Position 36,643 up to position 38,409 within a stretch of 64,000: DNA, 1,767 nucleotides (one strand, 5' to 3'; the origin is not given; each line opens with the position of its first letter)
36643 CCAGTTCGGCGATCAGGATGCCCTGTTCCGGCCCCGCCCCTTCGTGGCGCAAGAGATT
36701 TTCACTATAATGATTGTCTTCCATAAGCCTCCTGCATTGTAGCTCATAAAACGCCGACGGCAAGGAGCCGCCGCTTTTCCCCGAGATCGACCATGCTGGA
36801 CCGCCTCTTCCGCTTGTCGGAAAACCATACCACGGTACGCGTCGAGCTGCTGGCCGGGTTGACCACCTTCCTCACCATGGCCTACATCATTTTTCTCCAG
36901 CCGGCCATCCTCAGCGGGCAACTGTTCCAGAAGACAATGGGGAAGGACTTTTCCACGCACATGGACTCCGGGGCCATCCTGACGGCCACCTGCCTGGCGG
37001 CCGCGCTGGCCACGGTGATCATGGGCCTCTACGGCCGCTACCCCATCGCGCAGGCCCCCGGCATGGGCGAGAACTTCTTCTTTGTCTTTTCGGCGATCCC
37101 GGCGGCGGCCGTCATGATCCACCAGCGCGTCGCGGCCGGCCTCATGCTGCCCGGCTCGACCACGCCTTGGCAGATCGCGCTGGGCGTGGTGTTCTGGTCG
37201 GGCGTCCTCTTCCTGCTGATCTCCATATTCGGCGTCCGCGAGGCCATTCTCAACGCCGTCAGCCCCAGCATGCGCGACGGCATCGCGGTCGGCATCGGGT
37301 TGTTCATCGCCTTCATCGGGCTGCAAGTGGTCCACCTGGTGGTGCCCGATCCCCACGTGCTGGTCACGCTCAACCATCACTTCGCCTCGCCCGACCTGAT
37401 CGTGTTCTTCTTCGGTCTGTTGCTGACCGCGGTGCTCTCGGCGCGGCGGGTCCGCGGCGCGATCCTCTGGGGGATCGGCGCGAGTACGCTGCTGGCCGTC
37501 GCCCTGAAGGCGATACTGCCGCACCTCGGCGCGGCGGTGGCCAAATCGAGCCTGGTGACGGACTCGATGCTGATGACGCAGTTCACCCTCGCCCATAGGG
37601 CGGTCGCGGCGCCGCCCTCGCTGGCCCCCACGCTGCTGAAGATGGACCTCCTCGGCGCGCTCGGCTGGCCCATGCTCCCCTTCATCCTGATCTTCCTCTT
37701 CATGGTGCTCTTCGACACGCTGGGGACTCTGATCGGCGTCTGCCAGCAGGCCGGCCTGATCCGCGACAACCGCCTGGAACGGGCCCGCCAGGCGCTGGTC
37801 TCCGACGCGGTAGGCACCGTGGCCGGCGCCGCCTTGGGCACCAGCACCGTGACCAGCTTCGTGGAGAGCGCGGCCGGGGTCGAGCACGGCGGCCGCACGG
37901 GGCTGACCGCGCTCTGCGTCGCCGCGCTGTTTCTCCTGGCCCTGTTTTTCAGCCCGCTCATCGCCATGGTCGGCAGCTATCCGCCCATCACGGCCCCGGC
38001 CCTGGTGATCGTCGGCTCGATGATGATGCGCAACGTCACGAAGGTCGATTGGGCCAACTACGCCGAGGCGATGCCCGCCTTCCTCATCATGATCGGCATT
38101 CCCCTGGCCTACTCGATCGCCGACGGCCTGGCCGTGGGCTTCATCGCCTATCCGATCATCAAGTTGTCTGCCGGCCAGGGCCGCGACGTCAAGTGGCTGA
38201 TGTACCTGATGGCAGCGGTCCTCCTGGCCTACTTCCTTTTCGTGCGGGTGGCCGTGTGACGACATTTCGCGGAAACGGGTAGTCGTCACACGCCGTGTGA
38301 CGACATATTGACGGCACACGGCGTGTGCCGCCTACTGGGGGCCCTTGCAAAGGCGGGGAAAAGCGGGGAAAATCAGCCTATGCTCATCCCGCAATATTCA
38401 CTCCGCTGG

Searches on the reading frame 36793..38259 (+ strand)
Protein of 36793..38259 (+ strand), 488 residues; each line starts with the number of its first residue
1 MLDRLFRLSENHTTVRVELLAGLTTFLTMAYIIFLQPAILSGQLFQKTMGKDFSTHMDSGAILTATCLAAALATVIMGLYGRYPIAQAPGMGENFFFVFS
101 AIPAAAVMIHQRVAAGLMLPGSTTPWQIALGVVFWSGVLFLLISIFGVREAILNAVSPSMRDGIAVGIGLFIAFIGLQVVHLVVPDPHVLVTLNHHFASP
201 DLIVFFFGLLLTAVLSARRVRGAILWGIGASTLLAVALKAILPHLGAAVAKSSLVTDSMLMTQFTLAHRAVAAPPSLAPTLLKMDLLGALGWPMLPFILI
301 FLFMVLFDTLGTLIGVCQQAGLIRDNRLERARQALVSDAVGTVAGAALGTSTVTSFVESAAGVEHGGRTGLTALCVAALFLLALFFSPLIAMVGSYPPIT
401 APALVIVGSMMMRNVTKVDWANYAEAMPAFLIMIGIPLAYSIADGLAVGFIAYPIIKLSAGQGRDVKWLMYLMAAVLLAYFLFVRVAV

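Call 71: search_protein_families(library=pfam, proteins=[window:36793-38259:+], max_evalue=0.00001)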
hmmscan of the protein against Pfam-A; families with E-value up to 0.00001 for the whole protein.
window:36793-38259:+ (488 aa): 1 family
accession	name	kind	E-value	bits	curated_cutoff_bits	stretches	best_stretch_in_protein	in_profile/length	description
PF00860.26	Xan_ur_permease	-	1.7e-36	126.2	27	1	18-443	3-384/389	Permease family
